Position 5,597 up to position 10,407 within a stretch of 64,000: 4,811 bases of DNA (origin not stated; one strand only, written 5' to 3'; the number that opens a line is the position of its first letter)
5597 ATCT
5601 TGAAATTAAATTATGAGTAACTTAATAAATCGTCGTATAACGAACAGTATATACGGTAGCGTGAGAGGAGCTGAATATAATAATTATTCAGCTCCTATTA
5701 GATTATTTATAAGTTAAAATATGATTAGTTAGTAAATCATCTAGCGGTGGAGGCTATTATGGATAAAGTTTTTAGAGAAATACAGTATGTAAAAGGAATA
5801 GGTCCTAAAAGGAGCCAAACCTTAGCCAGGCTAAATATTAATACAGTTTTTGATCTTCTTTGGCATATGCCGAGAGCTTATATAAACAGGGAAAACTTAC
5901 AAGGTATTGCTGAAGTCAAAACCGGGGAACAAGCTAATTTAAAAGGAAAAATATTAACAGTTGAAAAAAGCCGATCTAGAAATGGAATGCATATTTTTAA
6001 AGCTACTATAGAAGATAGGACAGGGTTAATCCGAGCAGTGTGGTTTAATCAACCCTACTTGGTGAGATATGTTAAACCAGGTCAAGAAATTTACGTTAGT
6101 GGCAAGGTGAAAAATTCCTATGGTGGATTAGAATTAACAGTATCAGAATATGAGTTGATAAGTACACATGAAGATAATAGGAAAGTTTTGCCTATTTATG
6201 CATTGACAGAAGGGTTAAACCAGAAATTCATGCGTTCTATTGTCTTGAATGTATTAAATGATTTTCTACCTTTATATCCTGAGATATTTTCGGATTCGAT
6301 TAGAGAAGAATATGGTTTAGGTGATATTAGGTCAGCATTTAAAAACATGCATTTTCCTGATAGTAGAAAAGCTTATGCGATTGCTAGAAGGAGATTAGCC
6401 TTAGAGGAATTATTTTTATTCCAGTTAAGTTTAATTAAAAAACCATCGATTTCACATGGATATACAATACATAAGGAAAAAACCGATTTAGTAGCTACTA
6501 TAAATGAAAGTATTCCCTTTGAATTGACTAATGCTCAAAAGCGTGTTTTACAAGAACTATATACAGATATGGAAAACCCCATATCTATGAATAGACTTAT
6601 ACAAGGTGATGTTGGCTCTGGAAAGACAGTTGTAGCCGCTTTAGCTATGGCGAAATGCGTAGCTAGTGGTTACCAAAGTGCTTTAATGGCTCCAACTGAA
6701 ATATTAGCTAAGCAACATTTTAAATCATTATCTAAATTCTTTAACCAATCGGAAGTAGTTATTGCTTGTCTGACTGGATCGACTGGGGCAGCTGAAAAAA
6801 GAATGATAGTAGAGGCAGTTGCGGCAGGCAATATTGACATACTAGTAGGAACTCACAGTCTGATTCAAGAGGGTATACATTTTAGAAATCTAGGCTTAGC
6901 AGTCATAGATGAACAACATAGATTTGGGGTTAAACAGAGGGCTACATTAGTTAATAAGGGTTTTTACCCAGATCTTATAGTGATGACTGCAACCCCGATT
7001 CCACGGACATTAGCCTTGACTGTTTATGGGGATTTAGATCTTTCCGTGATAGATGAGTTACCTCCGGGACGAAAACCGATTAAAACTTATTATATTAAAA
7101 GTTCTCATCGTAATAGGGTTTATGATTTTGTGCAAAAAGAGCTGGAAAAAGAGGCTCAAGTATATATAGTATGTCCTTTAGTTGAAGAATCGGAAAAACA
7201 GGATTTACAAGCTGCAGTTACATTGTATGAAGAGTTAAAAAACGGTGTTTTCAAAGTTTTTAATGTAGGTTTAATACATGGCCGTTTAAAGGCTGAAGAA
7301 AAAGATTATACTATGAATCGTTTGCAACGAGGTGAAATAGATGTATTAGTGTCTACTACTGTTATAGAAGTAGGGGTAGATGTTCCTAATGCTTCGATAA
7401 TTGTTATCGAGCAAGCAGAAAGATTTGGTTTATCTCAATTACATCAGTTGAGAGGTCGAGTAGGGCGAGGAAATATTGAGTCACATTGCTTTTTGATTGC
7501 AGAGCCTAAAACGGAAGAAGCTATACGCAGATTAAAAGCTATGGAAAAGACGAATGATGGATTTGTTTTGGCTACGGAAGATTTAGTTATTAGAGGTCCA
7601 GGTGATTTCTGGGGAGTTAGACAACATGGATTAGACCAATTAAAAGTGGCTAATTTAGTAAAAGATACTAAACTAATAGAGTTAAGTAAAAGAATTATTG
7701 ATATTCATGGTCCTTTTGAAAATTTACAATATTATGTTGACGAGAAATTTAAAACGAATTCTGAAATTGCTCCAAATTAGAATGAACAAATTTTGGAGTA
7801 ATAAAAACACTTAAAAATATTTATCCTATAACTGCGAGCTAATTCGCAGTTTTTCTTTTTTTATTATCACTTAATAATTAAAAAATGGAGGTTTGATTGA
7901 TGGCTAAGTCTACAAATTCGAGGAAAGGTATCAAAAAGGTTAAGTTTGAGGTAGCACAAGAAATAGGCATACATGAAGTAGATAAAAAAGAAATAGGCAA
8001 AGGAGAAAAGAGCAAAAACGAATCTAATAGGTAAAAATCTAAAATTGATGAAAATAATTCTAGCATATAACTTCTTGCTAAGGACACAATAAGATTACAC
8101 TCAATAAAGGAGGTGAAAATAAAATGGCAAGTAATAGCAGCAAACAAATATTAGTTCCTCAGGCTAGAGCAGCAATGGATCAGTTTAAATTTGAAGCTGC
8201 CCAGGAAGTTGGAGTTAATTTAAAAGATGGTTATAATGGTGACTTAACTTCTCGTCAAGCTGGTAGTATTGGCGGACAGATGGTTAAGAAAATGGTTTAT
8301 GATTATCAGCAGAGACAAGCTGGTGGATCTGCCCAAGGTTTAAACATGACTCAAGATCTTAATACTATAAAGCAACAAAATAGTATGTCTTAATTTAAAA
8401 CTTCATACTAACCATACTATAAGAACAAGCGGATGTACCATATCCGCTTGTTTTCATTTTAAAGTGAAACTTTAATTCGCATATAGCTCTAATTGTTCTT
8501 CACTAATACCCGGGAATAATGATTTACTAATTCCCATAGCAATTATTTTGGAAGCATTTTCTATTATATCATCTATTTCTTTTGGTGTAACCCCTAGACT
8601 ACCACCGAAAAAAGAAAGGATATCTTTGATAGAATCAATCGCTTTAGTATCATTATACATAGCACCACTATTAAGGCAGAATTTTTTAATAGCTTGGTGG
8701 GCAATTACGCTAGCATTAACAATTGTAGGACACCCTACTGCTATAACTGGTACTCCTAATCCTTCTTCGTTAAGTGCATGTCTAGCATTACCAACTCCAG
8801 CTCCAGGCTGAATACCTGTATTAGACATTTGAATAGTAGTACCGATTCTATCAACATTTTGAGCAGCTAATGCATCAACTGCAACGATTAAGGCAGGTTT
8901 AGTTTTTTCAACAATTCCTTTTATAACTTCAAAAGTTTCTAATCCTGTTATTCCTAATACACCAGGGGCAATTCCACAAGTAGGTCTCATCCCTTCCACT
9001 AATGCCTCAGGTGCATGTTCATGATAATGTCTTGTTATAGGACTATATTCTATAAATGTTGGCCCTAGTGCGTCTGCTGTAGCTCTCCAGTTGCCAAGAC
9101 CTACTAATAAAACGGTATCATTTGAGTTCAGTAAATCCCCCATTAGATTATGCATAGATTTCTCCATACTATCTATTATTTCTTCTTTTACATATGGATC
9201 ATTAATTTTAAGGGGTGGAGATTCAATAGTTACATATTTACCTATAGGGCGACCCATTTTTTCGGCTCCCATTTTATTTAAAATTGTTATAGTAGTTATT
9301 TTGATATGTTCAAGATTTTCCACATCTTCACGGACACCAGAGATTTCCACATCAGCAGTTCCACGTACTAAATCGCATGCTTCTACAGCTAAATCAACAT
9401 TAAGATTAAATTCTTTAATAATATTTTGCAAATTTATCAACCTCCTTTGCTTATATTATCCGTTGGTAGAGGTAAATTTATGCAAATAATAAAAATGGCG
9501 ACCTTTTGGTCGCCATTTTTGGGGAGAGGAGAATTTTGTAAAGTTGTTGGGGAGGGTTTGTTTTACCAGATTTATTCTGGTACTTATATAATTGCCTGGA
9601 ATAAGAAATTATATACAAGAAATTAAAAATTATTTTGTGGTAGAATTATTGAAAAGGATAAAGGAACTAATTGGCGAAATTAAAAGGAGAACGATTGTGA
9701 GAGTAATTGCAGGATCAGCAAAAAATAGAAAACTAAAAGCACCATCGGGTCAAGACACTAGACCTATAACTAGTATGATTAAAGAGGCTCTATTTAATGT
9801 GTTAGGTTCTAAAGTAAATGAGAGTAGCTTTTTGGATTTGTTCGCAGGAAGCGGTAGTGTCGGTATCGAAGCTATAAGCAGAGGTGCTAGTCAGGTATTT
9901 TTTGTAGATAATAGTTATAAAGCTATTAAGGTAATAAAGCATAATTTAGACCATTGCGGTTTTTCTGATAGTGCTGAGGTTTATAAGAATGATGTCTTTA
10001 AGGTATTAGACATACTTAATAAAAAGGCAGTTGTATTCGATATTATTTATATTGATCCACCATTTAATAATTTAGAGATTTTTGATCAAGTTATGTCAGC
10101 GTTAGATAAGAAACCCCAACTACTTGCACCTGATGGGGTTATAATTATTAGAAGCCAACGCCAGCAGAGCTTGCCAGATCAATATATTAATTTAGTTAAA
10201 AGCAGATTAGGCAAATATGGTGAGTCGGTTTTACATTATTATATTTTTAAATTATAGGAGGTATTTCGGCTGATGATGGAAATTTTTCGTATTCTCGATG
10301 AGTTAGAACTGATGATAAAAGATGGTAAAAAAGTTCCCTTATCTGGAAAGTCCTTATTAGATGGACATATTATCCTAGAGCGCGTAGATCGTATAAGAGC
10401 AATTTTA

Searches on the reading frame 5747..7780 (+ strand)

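Call 93: search_protein_families(library=pfam, proteins=[window:5747-7780:+], max_evalue=0.000001)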
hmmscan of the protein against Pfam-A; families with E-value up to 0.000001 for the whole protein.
window:5747-7780:+ (677 aa): 6 families
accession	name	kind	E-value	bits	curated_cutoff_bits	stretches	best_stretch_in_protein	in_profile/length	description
PF17191.10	RecG_wedge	-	5.6e-36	124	23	1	11-168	1-157/162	RecG wedge domain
PF00271.37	Helicase_C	-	1.5e-24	86.8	23.5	1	461-575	5-109/110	Helicase conserved C-terminal domain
PF00270.35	DEAD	-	8.4e-24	84.6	26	1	262-422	2-164/167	DEAD/DEAH box helicase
PF01336.31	tRNA_anti-codon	-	1.2e-13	51.2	27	1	65-138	3-75/75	OB-fold nucleic acid binding domain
PF04851.21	ResIII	-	1.5e-11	44.9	22.5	1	258-417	2-162/164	Type III restriction enzyme, res subunit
PF19833.4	RecG_dom3_C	-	6.8e-09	36.1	26.8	1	602-650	1-50/87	ATP-dependent DNA helicase RecG, domain 3, C-terminal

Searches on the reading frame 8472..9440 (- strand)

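Call 93: search_protein_families(library=pfam, proteins=[window:8472-9440:-], max_evalue=0.000001)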
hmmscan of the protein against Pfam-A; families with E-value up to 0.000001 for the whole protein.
window:8472-9440:- (322 aa): 1 family
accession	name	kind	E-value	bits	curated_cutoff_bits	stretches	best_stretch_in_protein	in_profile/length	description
PF03418.19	Peptidase_A25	-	2e-79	267.5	27.8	2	29-252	17-240/353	Germination protease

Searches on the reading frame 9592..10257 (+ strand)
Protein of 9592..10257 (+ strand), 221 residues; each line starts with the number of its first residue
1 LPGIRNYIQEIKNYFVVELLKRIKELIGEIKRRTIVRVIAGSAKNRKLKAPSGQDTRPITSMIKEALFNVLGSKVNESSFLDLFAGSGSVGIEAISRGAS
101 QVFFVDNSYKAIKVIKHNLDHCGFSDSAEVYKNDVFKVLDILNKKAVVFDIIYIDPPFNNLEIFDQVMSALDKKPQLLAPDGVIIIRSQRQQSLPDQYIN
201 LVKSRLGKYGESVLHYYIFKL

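Call 93: search_protein_families(library=pfam, proteins=[window:9592-10257:+], max_evalue=0.000001)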
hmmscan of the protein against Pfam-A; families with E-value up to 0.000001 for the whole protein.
window:9592-10257:+ (221 aa): 3 families
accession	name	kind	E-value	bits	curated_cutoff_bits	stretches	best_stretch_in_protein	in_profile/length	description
PF03602.21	Cons_hypoth95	-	3.4e-55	187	24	1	36-217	1-181/182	Conserved hypothetical protein 95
PF05175.20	MTS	-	7.4e-10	39.2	23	1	67-197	23-149/170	Methyltransferase small domain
PF13847.12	Methyltransf_31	-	1.4e-09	38.3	27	1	78-196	5-120/145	Methyltransferase domain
